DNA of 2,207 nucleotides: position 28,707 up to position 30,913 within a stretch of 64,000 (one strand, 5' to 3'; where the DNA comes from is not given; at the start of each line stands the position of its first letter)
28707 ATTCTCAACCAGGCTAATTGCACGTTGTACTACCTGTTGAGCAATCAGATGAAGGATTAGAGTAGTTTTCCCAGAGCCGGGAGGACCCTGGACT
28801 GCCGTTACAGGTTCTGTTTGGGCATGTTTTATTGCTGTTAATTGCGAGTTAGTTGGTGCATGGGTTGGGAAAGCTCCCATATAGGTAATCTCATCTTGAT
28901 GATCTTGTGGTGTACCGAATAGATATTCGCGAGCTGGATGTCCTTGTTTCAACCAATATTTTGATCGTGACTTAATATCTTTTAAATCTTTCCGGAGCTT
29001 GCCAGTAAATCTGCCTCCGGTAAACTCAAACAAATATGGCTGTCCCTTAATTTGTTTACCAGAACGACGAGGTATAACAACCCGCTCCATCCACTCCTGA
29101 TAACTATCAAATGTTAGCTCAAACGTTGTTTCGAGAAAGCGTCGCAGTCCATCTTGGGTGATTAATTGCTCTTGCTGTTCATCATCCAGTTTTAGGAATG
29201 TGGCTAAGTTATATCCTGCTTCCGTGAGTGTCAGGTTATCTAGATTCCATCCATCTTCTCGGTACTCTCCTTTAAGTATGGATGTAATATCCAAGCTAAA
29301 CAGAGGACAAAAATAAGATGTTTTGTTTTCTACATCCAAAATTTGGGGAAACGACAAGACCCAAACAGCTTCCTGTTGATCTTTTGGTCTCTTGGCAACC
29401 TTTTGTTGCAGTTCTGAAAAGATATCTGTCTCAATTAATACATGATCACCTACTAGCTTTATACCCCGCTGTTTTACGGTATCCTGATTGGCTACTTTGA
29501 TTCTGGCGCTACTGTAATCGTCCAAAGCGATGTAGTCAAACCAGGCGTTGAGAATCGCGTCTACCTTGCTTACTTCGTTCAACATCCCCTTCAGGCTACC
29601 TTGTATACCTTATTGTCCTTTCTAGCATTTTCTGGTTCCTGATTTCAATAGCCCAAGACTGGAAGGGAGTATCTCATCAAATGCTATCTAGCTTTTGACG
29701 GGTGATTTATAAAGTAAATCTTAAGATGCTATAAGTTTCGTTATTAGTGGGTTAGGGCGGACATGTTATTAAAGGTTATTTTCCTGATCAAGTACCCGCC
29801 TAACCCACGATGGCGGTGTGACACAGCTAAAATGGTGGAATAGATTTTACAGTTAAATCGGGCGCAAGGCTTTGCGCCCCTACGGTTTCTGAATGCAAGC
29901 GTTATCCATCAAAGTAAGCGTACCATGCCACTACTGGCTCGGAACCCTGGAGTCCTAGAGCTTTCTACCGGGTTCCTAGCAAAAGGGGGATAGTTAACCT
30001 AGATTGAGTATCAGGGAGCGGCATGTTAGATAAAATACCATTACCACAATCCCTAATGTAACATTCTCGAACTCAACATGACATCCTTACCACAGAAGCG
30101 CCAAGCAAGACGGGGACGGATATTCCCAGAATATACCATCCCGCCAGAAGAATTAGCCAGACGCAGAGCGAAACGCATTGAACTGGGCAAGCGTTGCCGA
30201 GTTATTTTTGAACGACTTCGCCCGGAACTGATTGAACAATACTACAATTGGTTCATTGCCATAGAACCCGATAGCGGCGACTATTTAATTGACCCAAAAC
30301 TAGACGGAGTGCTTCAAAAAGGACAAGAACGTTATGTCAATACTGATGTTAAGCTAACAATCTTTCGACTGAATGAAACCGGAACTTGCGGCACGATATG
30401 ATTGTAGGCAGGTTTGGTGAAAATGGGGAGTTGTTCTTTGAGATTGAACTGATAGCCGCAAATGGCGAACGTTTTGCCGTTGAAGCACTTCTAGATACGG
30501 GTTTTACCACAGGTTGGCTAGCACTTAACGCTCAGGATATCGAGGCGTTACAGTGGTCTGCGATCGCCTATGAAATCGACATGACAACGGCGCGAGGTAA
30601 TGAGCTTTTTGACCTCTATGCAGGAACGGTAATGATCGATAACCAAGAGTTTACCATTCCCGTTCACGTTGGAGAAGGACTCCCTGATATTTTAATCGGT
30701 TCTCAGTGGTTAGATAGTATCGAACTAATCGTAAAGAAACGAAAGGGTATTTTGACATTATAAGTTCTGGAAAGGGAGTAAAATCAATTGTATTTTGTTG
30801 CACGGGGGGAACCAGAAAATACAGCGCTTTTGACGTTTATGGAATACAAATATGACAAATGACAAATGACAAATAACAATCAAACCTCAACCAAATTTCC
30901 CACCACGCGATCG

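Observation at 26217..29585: Mokosh-type-II-like helicase-PLD protein whose HKD motif has Asn in place of the catalytic His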

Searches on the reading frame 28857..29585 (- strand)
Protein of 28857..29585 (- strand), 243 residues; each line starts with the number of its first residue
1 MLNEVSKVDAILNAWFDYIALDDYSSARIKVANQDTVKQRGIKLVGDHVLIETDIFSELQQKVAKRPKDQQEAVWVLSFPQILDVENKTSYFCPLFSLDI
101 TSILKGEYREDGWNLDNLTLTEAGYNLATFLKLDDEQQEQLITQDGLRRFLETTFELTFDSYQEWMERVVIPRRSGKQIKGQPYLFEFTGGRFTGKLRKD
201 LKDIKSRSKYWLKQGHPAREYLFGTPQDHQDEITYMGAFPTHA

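Call 86: search_solved_structures(query=A5, max_evalue=1)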
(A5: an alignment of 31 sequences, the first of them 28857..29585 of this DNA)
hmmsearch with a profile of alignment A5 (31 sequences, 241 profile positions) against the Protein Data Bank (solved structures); distinct sequences matched with E-value up to 1: 5.
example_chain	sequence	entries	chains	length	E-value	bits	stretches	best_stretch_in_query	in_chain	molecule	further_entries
4xhp_A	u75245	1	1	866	0.072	16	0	137-182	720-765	ParM hybrid fusion protein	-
9uat_A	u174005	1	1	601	0.43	13.5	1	85-118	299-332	High affinity cationic amino acid transporter 1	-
4xe8_A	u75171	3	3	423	0.45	13.4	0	137-182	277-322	Uncharacterized protein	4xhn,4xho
4xe7_A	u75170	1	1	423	0.48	13.3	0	137-182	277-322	Uncharacterized protein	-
9fqt_A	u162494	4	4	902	0.57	13.1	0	85-118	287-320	High affinity cationic amino acid transporter 1,Green fluorescent protein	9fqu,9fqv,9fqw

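Call 93: predict_structure(alignment_id=A6)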
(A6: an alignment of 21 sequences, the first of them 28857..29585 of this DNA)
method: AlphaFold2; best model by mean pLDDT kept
length: 243 residues; sequences in the alignment: 21
mean_pLDDT: 82.1   pTM: 0.76
mean pLDDT of the five models: 82.1, 80.9, 79.5, 76.7, 75.7
residues with pLDDT >= 90: 92; 70-90: 107; 50-70: 37; < 50: 7
segments of 3 or more residues with pLDDT < 50: 239-243
pLDDT, mean of each block of 10 residues (from residue 1): 72 83 86 90 96 96 76 84 91 93 93 93 86 79 79 91 92 73 89 68 75 75 68 53 43
secondary structure, 60 per line:
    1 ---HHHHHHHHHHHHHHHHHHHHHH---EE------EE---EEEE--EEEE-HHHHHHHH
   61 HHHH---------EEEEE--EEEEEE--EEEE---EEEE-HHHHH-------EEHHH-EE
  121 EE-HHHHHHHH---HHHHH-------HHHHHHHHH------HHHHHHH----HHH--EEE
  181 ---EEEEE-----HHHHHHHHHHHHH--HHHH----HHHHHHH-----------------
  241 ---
elements in order: H4-25 E42-45 E48-51 H53-64 E74-78 E81-86 E89-92 E96-99 H101-105 E119-122 H124-131 H135-139 H147-155 H162-168 E178-180 E184-188 H194-206 H209-212 H217-223

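Call 96: fold_search(model_id=the predicted structure, library=pdb)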
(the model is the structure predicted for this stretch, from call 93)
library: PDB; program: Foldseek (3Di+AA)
matches with E <= 10: 51; with E <= 0.001: 0
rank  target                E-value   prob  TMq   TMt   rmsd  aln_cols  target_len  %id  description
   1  4pzf_C                6.3e-01  0.04  0.14  0.08  19.4       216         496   12  Berberine bridge enzyme G164A variant, a reticuline dehydrogenase (released 2014-04-23)
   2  2oa9_A                1.2e+00  0.03  0.08  0.08  10.3        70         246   20  Restriction endonuclease MvaI in the absence of DNA (released 2007-02-20)
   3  3e99                  1.4e+00  0.02  0.10  0.14  16.3       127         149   10  Crystal structure of the beta subunit of the benzoate 1,2-dioxygenase (benb, bmaa0186) from burkholderia mallei atcc 233 (released 2008-09-16)
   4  4pzf_D                1.4e+00  0.02  0.12  0.07  19.4       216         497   12  Berberine bridge enzyme G164A variant, a reticuline dehydrogenase (released 2014-04-23)
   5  4pzf_A                1.5e+00  0.03  0.15  0.09  19.1       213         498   12  Berberine bridge enzyme G164A variant, a reticuline dehydrogenase (released 2014-04-23)
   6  2oaa_A                1.5e+00  0.02  0.09  0.09  10.5        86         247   17  Restriction endonuclease MvaI-cognate DNA substrate complex (released 2007-02-20)
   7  3d2h_A                1.6e+00  0.02  0.14  0.08  19.9       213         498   13  Structure of berberine bridge enzyme from Eschscholzia californica, monoclinic crystal form (released 2008-10-28)
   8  3fwa_A                1.7e+00  0.02  0.15  0.09  19.9       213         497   13  Structure of berberine bridge enzyme, C166A variant in complex with (S)-reticuline (released 2009-05-19)
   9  7eu1_C                1.7e+00  0.01  0.10  0.09  22.9       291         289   11  The cryo-EM structure of A. thaliana Pol IV-RDR2 holoenzyme (released 2021-12-29)
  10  5b70_A                2.1e+00  0.03  0.17  0.18  18.6       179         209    8  OxyR2 E204G regulatory domain from Vibrio vulnificus (released 2017-03-15)
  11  2oa9_B                2.1e+00  0.01  0.09  0.10  16.1       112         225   15  Restriction endonuclease MvaI in the absence of DNA (released 2007-02-20)
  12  2oaa_B                2.1e+00  0.01  0.09  0.09  14.4       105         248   16  Restriction endonuclease MvaI-cognate DNA substrate complex (released 2007-02-20)
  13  8ww7_F                2.4e+00  0.02  0.11  0.04  15.0       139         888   11  Structure of AMPPNP-Form AsfvPrimPol Dodecamer (released 2025-04-30)
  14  8ffz_B                2.7e+00  0.01  0.11  0.05  27.0       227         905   13  TFIIIA-TFIIIC-Brf1-TBP complex bound to 5S rRNA gene (released 2023-06-21)
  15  3fw7_A                3.2e+00  0.02  0.15  0.09  19.4       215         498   13  Structure of berberine bridge enzyme, H104A variant (released 2009-05-19)
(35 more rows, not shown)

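Call 100: fold_search(model_id=the predicted structure, library=viral)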
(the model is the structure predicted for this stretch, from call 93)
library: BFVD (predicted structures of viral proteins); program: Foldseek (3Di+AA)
matches with E <= 10: 148; with E <= 0.001: 0
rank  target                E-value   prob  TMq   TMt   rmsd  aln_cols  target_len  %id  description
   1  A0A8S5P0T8            2.0e-02  0.77  0.37  0.23  10.7       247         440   14  AAA domain protein [Myoviridae sp. ctakU3]
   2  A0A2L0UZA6            9.6e-02  0.06  0.14  0.11  22.7       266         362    9  Uncharacterized protein [Agrobacterium phage Atu_ph07]
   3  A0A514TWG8            1.0e-01  0.06  0.13  0.13  23.9       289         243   11  Uncharacterized protein [Aeromonas phage D6]
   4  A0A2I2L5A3            1.6e-01  0.05  0.11  0.12  16.4       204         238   11  Uncharacterized protein [Orpheovirus IHUMI-LCC2]
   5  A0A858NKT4            2.2e-01  0.04  0.13  0.11  19.3       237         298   12  (no name in the UniProt tables at hand)
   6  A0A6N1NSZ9            2.8e-01  0.06  0.13  0.14  14.9       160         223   14  Putative orfan [Tupanvirus soda lake]
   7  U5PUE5                3.4e-01  0.11  0.18  0.27  13.1       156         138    9  Uncharacterized protein [Bacillus phage Grass]
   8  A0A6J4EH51            5.5e-01  0.06  0.15  0.10  14.3       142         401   13  (no name in the UniProt tables at hand)
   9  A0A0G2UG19            6.2e-01  0.02  0.13  0.11  20.5       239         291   10  (no name in the UniProt tables at hand)
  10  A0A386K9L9            7.5e-01  0.02  0.08  0.14  12.6        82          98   16  Uncharacterized protein [Bacillus phage Ray17]
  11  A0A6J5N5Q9            7.5e-01  0.01  0.10  0.05  29.5       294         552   10  COG4383 Mu-like prophage protein gp29 [uncultured Caudovirales phage]
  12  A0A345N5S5            8.0e-01  0.02  0.12  0.11  21.6       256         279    8  (no name in the UniProt tables at hand)
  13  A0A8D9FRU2            9.5e-01  0.04  0.18  0.21  15.8       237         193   11  Uncharacterized protein [uncultured marine phage]
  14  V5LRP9                1.1e+00  0.02  0.11  0.14  14.8       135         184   14  (no name in the UniProt tables at hand)
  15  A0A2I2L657            1.1e+00  0.02  0.10  0.08  18.7       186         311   14  Uncharacterized protein [Orpheovirus IHUMI-LCC2]
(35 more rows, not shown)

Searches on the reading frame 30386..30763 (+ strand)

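Call 4: search_protein_families(library=pfam, proteins=[window:30386-30763:+], max_evalue=0.01)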
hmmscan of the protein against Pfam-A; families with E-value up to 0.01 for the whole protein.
window:30386-30763:+ (125 aa): 1 family
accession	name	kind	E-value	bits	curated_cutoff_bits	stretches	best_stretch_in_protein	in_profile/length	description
PF13975.11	gag-asp_proteas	-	0.003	18.5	28.2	1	26-109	6-90/92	gag-polyprotein putative aspartyl protease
